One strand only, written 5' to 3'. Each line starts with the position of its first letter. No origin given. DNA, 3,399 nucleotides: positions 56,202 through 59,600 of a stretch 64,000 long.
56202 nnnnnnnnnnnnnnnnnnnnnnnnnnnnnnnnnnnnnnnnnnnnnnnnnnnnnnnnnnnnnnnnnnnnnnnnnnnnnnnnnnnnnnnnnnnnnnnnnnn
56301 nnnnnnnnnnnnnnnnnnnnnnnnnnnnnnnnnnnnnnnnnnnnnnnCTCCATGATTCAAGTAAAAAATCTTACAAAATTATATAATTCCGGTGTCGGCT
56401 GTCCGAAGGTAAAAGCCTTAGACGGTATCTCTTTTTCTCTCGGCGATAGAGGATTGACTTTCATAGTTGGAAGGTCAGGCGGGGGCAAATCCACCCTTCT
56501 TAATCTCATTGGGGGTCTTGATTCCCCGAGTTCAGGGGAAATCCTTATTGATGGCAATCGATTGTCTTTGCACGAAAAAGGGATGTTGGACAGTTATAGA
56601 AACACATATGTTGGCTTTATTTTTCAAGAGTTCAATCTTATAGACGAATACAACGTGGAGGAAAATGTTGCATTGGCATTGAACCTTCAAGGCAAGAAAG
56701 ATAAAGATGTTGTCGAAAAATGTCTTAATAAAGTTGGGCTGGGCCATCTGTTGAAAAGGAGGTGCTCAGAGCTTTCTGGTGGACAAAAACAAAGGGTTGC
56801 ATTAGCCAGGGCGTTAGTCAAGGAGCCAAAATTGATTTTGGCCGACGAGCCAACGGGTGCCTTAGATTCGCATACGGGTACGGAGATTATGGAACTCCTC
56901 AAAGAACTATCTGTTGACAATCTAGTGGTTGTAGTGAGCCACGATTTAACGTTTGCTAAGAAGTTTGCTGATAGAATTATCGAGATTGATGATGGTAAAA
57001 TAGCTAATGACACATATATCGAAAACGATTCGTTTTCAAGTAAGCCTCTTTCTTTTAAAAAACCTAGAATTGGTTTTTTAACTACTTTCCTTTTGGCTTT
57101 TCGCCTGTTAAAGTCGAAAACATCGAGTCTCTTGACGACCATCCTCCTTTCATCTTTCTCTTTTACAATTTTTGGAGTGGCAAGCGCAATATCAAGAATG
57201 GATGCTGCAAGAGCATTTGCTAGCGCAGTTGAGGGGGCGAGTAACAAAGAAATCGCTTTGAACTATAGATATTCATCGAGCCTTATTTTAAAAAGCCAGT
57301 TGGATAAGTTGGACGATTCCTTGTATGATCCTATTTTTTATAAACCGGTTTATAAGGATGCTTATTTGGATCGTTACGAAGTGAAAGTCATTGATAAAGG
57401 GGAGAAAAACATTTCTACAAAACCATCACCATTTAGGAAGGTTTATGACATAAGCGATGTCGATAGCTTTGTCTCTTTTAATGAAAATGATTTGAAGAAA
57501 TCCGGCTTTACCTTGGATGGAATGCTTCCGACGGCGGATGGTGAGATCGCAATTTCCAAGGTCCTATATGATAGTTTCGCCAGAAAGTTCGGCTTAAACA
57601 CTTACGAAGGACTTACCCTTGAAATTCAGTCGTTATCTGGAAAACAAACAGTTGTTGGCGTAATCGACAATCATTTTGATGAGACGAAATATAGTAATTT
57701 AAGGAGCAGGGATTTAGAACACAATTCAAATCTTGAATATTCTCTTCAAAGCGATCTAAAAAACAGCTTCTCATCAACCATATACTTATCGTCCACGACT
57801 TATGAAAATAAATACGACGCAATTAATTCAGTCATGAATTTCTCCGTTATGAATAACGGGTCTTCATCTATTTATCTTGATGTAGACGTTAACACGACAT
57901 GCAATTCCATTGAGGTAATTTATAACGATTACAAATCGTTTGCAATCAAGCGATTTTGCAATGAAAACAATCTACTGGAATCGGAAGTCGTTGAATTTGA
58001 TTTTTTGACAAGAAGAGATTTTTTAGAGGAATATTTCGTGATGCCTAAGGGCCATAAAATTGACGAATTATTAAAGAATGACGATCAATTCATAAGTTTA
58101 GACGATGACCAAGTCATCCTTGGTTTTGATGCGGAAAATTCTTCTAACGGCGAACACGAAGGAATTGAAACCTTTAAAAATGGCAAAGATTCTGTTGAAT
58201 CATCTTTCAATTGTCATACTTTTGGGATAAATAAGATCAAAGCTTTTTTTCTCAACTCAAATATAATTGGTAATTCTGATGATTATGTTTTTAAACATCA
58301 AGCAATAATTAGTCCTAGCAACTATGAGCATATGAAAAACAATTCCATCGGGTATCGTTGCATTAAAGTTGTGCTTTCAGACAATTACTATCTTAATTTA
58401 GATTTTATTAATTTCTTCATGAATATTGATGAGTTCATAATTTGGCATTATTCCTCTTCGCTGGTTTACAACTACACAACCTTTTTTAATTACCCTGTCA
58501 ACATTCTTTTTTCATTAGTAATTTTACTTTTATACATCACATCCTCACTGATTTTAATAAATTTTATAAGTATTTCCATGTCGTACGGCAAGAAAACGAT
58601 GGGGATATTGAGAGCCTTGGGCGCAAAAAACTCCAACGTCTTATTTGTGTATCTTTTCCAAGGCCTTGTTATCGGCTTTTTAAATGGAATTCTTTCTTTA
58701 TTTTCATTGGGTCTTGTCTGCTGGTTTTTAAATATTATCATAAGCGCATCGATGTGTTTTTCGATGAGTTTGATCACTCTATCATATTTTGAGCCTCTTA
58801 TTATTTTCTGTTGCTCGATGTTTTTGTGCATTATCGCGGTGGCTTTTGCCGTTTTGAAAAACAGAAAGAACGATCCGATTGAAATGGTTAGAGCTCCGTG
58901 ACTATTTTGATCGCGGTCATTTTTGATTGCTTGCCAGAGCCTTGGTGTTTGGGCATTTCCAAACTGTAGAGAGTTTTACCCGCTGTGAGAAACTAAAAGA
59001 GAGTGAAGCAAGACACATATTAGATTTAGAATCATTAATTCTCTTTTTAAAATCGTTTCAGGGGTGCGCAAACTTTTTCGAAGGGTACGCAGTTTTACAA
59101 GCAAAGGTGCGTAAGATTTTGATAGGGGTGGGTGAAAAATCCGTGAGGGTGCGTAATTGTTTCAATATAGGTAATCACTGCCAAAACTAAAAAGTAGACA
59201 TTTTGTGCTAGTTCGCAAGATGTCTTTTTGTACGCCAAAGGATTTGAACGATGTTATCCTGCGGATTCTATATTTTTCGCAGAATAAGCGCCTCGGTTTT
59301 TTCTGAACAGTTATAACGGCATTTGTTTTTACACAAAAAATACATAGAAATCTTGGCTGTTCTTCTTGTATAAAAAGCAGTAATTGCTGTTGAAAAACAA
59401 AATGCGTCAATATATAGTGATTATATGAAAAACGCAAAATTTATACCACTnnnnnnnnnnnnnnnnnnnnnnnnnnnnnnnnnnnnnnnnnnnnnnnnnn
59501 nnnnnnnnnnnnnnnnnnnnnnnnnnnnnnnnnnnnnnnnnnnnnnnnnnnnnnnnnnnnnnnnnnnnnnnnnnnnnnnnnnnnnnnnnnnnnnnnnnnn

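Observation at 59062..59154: Iteron-like array of five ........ motifs phased at 21-22 bp (array A)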

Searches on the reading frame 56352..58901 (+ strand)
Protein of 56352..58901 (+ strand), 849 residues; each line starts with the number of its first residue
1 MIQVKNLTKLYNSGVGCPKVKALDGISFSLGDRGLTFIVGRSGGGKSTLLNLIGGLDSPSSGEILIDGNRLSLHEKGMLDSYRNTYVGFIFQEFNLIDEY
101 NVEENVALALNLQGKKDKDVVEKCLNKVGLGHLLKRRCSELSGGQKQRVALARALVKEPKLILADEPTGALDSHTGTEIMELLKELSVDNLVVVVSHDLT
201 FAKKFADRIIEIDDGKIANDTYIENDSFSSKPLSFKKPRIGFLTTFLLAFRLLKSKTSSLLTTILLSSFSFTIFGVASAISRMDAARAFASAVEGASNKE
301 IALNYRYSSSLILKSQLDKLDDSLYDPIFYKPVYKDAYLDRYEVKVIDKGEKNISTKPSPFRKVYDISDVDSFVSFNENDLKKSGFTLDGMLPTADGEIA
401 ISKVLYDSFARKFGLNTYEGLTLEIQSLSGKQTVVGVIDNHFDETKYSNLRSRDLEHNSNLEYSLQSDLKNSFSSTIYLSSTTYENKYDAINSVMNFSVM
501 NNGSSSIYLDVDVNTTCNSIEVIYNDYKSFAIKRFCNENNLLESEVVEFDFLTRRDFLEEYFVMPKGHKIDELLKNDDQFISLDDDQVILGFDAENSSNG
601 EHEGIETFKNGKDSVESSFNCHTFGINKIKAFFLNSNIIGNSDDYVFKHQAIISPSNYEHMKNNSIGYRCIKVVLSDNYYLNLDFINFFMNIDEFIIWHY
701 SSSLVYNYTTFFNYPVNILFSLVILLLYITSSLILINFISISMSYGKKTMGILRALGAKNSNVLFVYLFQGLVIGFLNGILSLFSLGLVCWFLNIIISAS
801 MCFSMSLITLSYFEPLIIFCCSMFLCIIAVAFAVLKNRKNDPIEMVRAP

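Call 11: search_protein_families(library=pfam, proteins=[window:56352-58901:+], max_evalue=0.01)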
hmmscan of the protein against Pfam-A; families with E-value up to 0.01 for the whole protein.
window:56352-58901:+ (849 aa): 5 families
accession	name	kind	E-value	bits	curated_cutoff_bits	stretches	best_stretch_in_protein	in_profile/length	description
PF00005.33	ABC_tran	-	1.1e-33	117.2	25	1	23-168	1-136/137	ABC transporter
PF02687.27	FtsX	-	1.7e-08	35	25.5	1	722-836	2-114/120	FtsX-like permease C-terminal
PF02463.25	SMC_N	-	1.9e-05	24.6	40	1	32-212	23-211/220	RecF/RecN/SMC N terminal domain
PF13476.12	AAA_23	-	0.0026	18.9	27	0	26-53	15-39/201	AAA domain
PF13555.12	AAA_29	-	0.0091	16.2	27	0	26-50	15-39/61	P-loop containing region of AAA domain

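Call 21: find_homologous_proteins(query=window:56352-58901:+, max_evalue=1e-20)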
Query window:56352-58901:+ (849 aa): 7111 proteins with E <= 1e-20 among 8000 candidates; the best 120 are listed.
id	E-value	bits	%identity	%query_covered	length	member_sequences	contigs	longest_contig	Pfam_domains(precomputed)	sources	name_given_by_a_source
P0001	0.0e+0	1870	100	100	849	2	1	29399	PF02687.28,PF00005.34,PF02463.26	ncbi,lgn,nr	ncbi:MAG: ABC transporter ATP-binding protein/permease [Bacilli bacterium]|nr:ABC transporter ATP-bi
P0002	3.6e-251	854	50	67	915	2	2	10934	PF02687.28,PF00005.34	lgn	-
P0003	1.6e-246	838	48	100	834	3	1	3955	PF02687.28,PF00005.34,PF02463.26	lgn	-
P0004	1.7e-196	673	47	62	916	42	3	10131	PF02687.28,PF00005.34,PF02463.26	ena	-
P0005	4.3e-161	556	35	100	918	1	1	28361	PF02687.28,PF00005.34,PF02463.26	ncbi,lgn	-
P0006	1.8e-158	547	44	63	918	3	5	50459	PF02687.28,PF00005.34,PF02463.26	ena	-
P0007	1.9e-157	544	36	100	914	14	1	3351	PF02687.28,PF00005.34,PF02463.26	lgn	-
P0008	9.3e-153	528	33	100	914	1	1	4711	PF02687.28,PF00005.34,PF02463.26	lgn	-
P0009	2.9e-152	527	33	100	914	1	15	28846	PF02687.28,PF00005.34,PF02463.26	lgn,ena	-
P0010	9.7e-152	525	33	100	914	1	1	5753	PF02687.28,PF00005.34,PF02463.26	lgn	-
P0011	1.5e-149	518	47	57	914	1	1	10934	PF02687.28,PF00005.34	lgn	-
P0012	1.4e-131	458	44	57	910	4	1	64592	PF02687.28,PF00005.34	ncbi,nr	ncbi:MAG: ATP-binding cassette domain-containing protein [Bacilli bacterium]|nr:ATP-binding cassette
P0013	1.7e-129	451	41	62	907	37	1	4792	PF02687.28,PF00005.34,PF02463.26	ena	-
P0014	9.7e-120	419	39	65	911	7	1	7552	PF02687.28,PF00005.34,PF02463.26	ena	-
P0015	9.9e-116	406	36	88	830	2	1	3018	PF00005.34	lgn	-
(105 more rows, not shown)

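Call 22: find_encoding_contigs(protein=P0001, flank=10000, max_places=6)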
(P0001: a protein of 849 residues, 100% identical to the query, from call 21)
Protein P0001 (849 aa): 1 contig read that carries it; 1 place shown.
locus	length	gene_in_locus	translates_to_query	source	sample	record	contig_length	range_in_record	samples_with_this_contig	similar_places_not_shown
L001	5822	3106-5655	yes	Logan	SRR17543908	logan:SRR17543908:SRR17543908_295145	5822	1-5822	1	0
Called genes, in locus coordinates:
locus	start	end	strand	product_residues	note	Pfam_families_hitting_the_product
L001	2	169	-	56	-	?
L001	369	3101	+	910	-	PF00005:ABC_tran, PF02687:FtsX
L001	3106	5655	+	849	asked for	PF00005:ABC_tran, PF02463:SMC_N (weak), PF02687:FtsX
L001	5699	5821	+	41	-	?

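Call 23: find_encoding_contigs(protein=P0002, flank=10000, max_places=6)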
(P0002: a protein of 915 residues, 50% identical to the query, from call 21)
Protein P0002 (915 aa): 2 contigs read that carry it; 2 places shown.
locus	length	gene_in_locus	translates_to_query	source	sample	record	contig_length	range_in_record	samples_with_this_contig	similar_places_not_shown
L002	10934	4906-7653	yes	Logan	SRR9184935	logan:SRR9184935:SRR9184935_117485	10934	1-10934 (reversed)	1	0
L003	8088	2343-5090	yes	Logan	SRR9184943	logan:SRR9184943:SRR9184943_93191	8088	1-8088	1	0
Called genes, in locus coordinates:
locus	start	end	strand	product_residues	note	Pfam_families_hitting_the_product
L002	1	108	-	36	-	?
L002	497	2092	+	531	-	-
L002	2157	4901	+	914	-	PF00005:ABC_tran, PF02687:FtsX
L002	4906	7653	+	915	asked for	PF00005:ABC_tran, PF02687:FtsX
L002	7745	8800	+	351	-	PF03629:SASA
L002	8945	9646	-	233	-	PF16316:DUF4956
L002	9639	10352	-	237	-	PF09359:VTC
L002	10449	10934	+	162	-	?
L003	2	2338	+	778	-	?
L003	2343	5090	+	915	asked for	PF00005:ABC_tran, PF02687:FtsX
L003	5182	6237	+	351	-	PF03629:SASA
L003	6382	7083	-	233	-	PF16316:DUF4956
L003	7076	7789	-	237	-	PF09359:VTC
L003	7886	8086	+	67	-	?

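Call 46: search_protein_families(library=padloc, proteins=[window:56352-58901:+], max_evalue=0.01)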
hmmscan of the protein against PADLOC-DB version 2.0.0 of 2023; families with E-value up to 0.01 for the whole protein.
window:56352-58901:+ (849 aa): 3 families
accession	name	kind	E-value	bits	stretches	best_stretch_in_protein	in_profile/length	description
PDLC04135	mad3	-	2.2e-32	111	2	134-214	257-339/374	mads_3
PDLC04140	mad8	-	4.6e-07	27.6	1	21-197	15-232/314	mads_8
PDLC04164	AriA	-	0.0004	18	0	139-214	170-249/253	-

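Call 48: search_protein_families(library=ncbifam, proteins=[window:56352-58901:+], max_evalue=0.01)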
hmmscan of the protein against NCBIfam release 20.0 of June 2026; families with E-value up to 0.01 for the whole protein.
window:56352-58901:+ (849 aa): 191 families (the best 25 are shown)
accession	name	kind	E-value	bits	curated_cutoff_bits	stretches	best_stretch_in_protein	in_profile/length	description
TIGR02211.1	LolD_lipo_ex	equivalog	2.9e-59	200.3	307.75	1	1-218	1-220/221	lipoprotein-releasing ABC transporter ATP-binding protein LolD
TIGR02673.1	FtsE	equivalog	1.7e-55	188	264.85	1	1-216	1-214/214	cell division ATP-binding protein FtsE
TIGR03608.1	L_ocin_972_ABC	subfamily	2e-54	184.2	254.85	1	21-212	12-206/206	putative bacteriocin export ABC transporter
NF007826.0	PRK10535.1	equivalog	5.1e-54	183.6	966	1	2-253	5-265/648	macrolide ABC transporter ATP-binding protein/permease MacB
NF008639.0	PRK11629.1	equivalog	3.8e-53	180.3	360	1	2-220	7-227/234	lipoprotein-releasing ABC transporter ATP-binding protein LolD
TIGR02315.1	ABC_phnC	equivalog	8e-51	172.8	266.1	1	1-220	1-227/243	phosphonate ABC transporter ATP-binding protein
TIGR02982.1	heterocyst_DevA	subfamily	1.3e-50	172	295.8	1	2-217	2-219/220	ABC exporter ATP-binding subunit, DevA family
NF038007.1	ABC_ATP_DarD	equivalog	1e-45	155.9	375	1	1-217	1-218/218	darobactin export ABC transporter ATP-binding protein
TIGR02142.1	modC_ABC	equivalog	5.1e-44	151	285.05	1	26-225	16-218/353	molybdenum ABC transporter ATP-binding protein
TIGR02314.1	ABC_MetN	equivalog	9.2e-44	149.8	499.7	1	1-223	1-225/343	methionine ABC transporter ATP-binding protein MetN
NF040933.2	ABC_arch_GlcV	equivalog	7.2e-42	143.5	450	1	2-219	3-222/357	glucose ABC transporter ATP-binding protein GlcV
TIGR04521.1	ECF_ATPase_2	equivalog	9.9e-42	142.9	330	1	2-223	1-229/279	energy-coupling factor transporter ATPase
TIGR00968.1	3a0106s01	subfamily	1.6e-41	142.4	342.75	1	19-219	12-211/237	sulfate ABC transporter ATP-binding protein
NF007027.0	PRK09493.1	equivalog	4.6e-41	140.7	379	1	1-221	1-218/240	glutamine ABC transporter ATP-binding protein GlnQ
NF007879.0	PRK10584.1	equivalog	4.8e-41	141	336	1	2-219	7-226/228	putative ABC transporter ATP-binding protein YbbA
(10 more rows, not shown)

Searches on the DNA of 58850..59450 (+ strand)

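Call 16: search_dna_similar(query=window:58900-59430:+, collection=plasmids, mode=distant)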
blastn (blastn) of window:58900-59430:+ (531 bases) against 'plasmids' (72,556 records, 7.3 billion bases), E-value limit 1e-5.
No match.

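Call 17: search_dna_similar(query=window:58900-59430:+, collection=phages, mode=distant)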
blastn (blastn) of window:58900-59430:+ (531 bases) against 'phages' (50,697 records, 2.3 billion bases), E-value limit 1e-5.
No match.

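Call 67: search_rna_families(source=window, start=58850, end=59450, threshold=evalue, max_evalue=10)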
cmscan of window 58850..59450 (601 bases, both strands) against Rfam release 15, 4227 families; matches with E-value up to 10: 7.
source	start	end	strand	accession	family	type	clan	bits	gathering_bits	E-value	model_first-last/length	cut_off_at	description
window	59298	59367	-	RF01471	rliB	Gene; sRNA;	-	17.5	40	0.37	1-360/360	no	Listeria sRNA rliB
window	59192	59229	+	RF04006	mir-9338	Gene; miRNA;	-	14.5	98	4.7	1-67/67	no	mir-9338 microRNA precursor family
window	59321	59402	+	RF02527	SSRC38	Gene; sRNA;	-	14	80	7.8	37-148/166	no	Streptococcus sRNA SSRC38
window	59295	59406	+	RF00114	S15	Cis-reg; leader;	CL00121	13.4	39.5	1.8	1-117/117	no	Ribosomal S15 leader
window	59423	59450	+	RF01496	Afu_182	Gene; sRNA;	-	12.7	65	9.4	1-26/195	3'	A. fumigatus sRNA Afu_182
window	58981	59039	+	RF00382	DnaX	Cis-reg; frameshift_element;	-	11.4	35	9.2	1-65/65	no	DnaX ribosomal frameshifting element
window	59177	59222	+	RF00023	tmRNA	Gene;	CL00001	5.7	47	4.9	90-140/374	no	transfer-messenger RNA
